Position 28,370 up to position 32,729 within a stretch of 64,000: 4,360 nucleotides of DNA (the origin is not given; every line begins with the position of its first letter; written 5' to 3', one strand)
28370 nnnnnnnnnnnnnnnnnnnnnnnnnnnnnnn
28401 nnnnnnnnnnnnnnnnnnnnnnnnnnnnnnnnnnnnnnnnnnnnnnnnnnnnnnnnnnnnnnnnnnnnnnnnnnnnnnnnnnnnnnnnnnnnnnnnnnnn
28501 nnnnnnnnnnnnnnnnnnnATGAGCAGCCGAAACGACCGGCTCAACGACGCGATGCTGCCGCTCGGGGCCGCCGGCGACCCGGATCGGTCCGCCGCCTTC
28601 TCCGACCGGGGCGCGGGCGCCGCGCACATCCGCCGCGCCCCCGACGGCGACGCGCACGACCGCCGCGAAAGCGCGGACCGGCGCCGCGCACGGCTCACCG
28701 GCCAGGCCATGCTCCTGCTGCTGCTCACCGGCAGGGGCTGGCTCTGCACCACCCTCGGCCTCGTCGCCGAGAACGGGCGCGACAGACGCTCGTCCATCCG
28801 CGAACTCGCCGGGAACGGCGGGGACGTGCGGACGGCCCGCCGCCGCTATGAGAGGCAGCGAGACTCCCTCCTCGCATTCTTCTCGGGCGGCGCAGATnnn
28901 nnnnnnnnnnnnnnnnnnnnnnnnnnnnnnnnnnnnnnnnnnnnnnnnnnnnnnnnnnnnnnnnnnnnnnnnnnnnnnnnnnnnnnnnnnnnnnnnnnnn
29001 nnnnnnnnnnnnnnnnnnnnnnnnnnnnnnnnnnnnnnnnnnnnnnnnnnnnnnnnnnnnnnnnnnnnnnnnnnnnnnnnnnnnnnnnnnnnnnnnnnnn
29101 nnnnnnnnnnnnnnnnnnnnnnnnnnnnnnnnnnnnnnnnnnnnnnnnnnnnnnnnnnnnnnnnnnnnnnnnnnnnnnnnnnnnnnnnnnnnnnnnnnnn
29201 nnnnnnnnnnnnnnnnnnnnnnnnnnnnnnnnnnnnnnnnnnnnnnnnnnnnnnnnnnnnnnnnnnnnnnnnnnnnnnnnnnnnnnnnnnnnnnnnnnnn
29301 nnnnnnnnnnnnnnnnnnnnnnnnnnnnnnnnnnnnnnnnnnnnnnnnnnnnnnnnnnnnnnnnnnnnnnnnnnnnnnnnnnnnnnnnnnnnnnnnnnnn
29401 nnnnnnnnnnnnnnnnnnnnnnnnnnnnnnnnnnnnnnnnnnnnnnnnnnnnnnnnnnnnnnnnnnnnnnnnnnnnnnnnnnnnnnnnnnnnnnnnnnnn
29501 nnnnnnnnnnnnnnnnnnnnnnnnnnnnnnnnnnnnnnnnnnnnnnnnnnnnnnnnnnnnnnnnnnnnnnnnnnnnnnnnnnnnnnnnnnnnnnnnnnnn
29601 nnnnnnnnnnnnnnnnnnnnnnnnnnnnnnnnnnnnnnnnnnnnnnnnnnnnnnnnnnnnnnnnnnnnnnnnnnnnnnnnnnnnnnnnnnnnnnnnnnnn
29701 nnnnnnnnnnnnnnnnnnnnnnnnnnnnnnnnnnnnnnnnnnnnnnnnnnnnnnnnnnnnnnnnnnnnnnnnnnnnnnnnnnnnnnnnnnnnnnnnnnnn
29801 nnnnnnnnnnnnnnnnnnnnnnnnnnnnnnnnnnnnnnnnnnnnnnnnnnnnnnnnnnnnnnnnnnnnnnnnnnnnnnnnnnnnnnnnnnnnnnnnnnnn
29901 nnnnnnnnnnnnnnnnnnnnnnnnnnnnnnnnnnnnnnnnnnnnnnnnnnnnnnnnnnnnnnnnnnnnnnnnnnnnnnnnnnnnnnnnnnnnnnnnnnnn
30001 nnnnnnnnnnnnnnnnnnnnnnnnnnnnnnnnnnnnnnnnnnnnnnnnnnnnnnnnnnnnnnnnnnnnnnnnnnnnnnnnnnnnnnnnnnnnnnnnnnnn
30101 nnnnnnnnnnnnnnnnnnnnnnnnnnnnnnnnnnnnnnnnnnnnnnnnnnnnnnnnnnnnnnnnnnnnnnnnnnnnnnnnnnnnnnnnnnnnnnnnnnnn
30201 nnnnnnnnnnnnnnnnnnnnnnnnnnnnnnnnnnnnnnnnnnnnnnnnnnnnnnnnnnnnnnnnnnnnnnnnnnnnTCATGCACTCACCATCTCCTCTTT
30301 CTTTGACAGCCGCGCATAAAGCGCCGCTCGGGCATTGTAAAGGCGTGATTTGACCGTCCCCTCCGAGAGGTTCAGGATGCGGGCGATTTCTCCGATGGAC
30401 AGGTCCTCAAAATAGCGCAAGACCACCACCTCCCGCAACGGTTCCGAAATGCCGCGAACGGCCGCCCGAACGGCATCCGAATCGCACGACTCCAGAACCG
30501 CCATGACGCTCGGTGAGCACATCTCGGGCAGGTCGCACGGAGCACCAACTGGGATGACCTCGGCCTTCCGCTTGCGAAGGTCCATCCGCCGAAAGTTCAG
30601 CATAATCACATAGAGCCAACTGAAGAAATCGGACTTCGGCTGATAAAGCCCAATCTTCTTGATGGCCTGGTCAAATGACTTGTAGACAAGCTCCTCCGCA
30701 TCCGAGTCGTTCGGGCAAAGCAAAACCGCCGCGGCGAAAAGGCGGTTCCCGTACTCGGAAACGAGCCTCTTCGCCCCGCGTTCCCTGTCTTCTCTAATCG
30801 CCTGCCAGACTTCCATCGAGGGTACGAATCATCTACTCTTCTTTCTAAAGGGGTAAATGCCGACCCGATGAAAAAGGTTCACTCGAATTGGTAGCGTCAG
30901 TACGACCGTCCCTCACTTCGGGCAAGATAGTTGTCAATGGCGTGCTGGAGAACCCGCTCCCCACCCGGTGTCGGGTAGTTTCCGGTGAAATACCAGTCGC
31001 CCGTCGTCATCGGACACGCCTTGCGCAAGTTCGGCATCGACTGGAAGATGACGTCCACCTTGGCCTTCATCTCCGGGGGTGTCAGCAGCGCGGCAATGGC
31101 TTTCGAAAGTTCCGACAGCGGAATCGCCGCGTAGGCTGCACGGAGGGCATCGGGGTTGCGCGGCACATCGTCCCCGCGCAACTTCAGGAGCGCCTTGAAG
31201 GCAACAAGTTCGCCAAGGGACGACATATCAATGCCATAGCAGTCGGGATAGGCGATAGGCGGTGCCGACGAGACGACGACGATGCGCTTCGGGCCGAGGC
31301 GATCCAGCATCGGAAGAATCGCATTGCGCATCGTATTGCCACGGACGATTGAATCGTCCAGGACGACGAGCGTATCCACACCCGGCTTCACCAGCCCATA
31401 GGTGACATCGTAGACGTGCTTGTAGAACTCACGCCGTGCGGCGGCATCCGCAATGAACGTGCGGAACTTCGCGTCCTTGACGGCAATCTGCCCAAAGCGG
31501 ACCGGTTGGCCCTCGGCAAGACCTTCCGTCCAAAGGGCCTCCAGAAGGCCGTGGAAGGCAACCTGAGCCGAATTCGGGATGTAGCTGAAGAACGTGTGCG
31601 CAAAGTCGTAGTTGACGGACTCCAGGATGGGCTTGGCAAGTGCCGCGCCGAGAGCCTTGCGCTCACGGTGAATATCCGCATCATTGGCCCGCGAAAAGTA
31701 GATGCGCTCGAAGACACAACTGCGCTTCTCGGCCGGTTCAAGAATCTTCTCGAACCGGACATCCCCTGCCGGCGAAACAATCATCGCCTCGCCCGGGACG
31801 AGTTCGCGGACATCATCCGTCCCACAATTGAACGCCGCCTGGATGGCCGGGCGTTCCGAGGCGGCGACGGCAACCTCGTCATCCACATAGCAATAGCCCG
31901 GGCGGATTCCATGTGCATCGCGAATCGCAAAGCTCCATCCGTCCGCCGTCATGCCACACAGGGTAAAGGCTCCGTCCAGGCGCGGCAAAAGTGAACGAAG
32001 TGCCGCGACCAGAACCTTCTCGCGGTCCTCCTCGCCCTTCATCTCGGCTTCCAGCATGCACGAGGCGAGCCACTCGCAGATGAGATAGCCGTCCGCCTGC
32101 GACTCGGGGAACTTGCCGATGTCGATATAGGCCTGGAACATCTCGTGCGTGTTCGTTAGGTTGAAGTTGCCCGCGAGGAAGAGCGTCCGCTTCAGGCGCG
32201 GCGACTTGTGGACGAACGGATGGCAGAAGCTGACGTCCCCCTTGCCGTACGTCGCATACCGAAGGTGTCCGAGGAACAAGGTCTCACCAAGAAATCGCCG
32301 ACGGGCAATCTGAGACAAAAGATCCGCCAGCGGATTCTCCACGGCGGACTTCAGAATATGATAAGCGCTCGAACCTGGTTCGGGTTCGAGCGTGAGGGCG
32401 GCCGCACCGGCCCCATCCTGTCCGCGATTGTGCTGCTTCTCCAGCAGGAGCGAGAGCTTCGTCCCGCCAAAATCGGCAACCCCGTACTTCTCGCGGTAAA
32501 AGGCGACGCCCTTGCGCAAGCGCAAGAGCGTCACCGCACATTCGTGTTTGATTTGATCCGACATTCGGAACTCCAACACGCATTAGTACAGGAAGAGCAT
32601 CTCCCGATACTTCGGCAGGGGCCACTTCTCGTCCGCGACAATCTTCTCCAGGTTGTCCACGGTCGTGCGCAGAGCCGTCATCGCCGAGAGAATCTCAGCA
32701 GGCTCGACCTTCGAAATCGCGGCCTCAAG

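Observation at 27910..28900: Compositionally foreign, translationally coupled three-ORF cassette of unknown function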

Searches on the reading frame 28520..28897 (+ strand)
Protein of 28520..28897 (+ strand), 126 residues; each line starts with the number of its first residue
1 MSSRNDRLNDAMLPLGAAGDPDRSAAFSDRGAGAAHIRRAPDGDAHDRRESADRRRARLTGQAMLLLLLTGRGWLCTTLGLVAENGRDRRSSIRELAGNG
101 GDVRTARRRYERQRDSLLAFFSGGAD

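Call 7: search_protein_families(library=phrogs, proteins=[window:28520-28897:+], max_evalue=1)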
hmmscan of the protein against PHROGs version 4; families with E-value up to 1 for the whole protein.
window:28520-28897:+ (126 aa): 0 families

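Call 9: search_protein_families(library=pfam, proteins=[window:28520-28897:+], max_evalue=10)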
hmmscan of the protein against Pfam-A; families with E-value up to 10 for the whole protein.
window:28520-28897:+ (126 aa): 1 family
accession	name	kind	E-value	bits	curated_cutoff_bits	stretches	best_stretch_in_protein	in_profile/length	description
PF16593.10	Cas9-BH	-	1.2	9.4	26.3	1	104-114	5-15/33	Bridge helix of CRISPR-associated endonuclease Cas9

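Call 10: search_protein_families(library=ncbifam, proteins=[window:28520-28897:+], max_evalue=10)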
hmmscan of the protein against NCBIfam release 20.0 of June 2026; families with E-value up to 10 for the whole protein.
window:28520-28897:+ (126 aa): 0 families

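Call 22: find_homologous_proteins(query=window:28520-28897:+, max_evalue=0.01)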
Query window:28520-28897:+ (126 aa): 1 proteins with E <= 0.01 among 254 candidates.
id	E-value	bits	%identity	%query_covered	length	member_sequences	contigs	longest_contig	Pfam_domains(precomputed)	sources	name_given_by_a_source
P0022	1.0e-45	173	77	96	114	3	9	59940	-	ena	-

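Call 68: search_solved_structures(query=A4, max_evalue=10, show_alignments=2)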
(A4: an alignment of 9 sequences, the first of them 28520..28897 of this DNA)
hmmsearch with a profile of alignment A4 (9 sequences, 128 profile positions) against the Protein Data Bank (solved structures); distinct sequences matched with E-value up to 10: 1.
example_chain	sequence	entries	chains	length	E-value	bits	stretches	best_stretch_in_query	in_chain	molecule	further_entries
3o60_A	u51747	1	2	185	0.86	13.2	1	78-124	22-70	Lin0861 protein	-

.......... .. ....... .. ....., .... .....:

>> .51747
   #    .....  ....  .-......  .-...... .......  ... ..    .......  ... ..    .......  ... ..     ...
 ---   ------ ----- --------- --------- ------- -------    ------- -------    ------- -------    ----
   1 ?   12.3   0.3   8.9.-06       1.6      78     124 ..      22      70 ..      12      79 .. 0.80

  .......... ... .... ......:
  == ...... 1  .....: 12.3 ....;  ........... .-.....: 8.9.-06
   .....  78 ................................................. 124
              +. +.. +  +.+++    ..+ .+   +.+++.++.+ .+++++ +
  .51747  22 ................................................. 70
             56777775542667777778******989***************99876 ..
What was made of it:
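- The only hint for ORF3 is E=0.86 to a putative TetR-type helix-turn-helix (call 68).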

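Call 70: search_protein_families(library=pfam, alignment_id=A4, max_evalue=5)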
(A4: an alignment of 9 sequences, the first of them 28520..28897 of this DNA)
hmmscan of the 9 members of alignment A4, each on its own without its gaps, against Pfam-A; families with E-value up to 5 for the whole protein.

A. member 1, window:28520-28897:+ (126 aa): 1 family
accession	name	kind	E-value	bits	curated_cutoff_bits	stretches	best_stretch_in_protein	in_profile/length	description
PF16593.10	Cas9-BH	-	1.2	9.4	26.3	1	104-114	5-15/33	Bridge helix of CRISPR-associated endonuclease Cas9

B. families by the number of members that match (of 9 scanned): 5 families
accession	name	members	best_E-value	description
PF06793.17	UPF0262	1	0.055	Uncharacterised protein family (UPF0262)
PF07398.16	MDMPI_C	1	0.085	MDMPI C-terminal domain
PF11260.13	Spidroin_MaSp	1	0.13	Major ampullate spidroin 1 and 2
PF25516.1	PTPase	1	0.19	Phosphotyrosine protein phosphatase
PF16593.10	Cas9-BH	1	1.2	Bridge helix of CRISPR-associated endonuclease Cas9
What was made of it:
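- On Sigma-70 / ECF sigma factor (ORF3, or ORF2+ORF3 as a split sigma factor): No Sigma70 model hits at E<=10 (calls 9, 70).
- Closest known: Sigma-70 region 4 or TetR-type helix-turn-helix. Different: No Pfam helix-turn-helix or sigma model hits any of 9 members (call 70).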

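Call 79: search_protein_families(library=padloc, proteins=[window:28520-28897:+], max_evalue=0.1)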
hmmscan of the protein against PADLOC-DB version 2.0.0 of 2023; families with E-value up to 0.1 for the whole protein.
window:28520-28897:+ (126 aa): 0 families

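Call 83: predict_structure(alignment_id=A5)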
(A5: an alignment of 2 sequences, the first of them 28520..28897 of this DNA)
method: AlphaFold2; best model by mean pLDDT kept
length: 126 residues; sequences in the alignment: 2
mean_pLDDT: 75.0   pTM: 0.55
mean pLDDT of the five models: 75.0, 72.8, 53.6, 49.0, 48.3
residues with pLDDT >= 90: 59; 70-90: 19; 50-70: 14; < 50: 34
segments of 3 or more residues with pLDDT < 50: 1-5, 7-9, 15-28, 30-37, 124-126
pLDDT, mean of each block of 10 residues (from residue 1): 48 47 47 48 71 91 96 95 91 89 93 93 59
secondary structure, 60 per line:
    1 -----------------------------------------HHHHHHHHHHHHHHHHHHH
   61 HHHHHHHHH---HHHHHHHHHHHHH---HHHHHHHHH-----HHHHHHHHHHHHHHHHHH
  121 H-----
elements in order: H42-69 H73-85 H89-97 H103-121
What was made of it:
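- On Known protein folds (PDB, BFVD): ORF3 model: residues 42-121 at pLDDT about 90 (call 83).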

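Call 85: fold_search(model_id=the predicted structure, library=pdb)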
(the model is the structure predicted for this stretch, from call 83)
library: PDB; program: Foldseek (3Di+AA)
matches with E <= 10: 11; with E <= 0.001: 0
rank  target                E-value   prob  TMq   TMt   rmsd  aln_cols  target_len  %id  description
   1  8esw_BL               3.6e+00  0.08  0.19  0.17  23.9       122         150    8  Structure of mitochondrial complex I from Drosophila melanogaster, Flexible-class 1 (released 2023-03-29)
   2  8uca_A6               4.5e+00  0.08  0.18  0.21  11.3        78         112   15  Formation of I2+III2 supercomplex rescues respiratory chain defects (released 2025-01-15)
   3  6n8j_i                6.3e+00  0.13  0.31  0.40  19.8       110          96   10  Cryo-EM structure of late nuclear (LN) pre-60S ribosomal subunit (released 2019-03-13)
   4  7a23_X                6.3e+00  0.08  0.21  0.24  10.3        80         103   12  Plant mitochondrial respiratory complex I (released 2020-10-28)
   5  8bee_W                6.7e+00  0.05  0.18  0.22  12.1        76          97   12  Cryo-EM structure of the Arabidopsis thaliana I+III2 supercomplex (CI peripheral core) (released 2023-01-11)
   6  7jgg                  7.1e+00  0.05  0.20  0.07  21.3       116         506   13  Cryo-EM structure of P. falciparum VAR2CSA NF45 DBL5 and DBL6 domains at 4.88 A (released 2021-01-13)
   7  7qsm_W                7.5e+00  0.06  0.19  0.20  11.4        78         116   15  Bovine complex I in lipid nanodisc, Deactive-ligand (composite) (released 2022-05-25)
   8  8esz_BL               7.9e+00  0.06  0.28  0.25  22.5       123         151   12  Structure of mitochondrial complex I from Drosophila melanogaster, Helix-locked state (released 2023-03-29)
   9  7as4_J                7.9e+00  0.04  0.16  0.05  13.8        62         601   13  Recombinant human gTuRC (released 2021-01-20)
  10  7ar8_W                8.4e+00  0.08  0.24  0.26  10.1        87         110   10  Cryo-EM structure of Arabidopsis thaliana complex-I (closed conformation) (released 2021-12-15)
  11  7tcd                  1.0e+01  0.08  0.26  0.09   9.0        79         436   15  LOV2-DARPIN fusion: D13 (released 2023-07-05)
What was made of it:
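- On Known protein folds (PDB, BFVD): Best PDB E-value is 3.6 (call 85).
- Closest known: Sigma-70 region 4 or TetR-type helix-turn-helix. Different: Foldseek finds no match to the confident model (calls 83, 85).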

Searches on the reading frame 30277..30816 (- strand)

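Call 104: search_protein_families(library=pfam, proteins=[window:30277-30816:-], max_evalue=0.001)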
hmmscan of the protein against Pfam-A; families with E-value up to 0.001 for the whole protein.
window:30277-30816:- (179 aa): 6 families
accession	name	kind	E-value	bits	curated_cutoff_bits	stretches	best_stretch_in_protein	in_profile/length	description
PF08281.18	Sigma70_r4_2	-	5.1e-16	58.5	25.7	1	114-166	2-54/54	Sigma-70, region 4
PF04545.22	Sigma70_r4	-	4.7e-11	42.5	24.1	1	125-167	7-49/50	Sigma-70, region 4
PF04542.20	Sigma70_r2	-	5.3e-06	26.6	24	1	18-84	1-69/71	Sigma-70 region 2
PF07638.17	Sigma70_ECF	-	9.1e-06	26.1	21.1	1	123-170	136-183/185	ECF sigma factor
PF13518.12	HTH_28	-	0.00057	20.3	25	0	128-157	2-31/52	Helix-turn-helix domain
PF00196.25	GerE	-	0.00057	19.9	23.5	0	128-162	6-41/57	Bacterial regulatory proteins, luxR family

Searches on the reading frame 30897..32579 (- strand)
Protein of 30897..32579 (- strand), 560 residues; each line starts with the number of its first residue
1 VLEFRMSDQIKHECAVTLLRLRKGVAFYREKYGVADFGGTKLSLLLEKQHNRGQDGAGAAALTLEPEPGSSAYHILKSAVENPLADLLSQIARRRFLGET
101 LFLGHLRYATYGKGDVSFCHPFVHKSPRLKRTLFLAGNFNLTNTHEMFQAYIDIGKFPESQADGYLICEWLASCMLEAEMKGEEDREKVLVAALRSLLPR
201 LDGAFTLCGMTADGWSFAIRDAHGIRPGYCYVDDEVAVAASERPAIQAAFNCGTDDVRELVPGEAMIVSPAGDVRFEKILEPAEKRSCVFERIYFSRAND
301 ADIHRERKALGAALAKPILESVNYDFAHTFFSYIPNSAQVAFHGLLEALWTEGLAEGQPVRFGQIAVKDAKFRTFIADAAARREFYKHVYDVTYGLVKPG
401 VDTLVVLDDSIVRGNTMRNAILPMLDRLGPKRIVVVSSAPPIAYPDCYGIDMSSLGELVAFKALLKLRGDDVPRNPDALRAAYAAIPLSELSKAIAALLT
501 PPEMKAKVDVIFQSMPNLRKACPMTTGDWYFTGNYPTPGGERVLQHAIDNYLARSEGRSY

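Call 104: search_protein_families(library=pfam, proteins=[window:30897-32579:-], max_evalue=0.001)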
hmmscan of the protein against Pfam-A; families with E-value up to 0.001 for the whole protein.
window:30897-32579:- (560 aa): 2 families
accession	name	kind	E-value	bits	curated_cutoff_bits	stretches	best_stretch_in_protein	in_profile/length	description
PF13522.11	GATase_6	-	5e-06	27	27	1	98-242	9-130/130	Glutamine amidotransferase domain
PF13537.11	GATase_7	-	0.00019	21.9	25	1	179-247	48-122/123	Glutamine amidotransferase domain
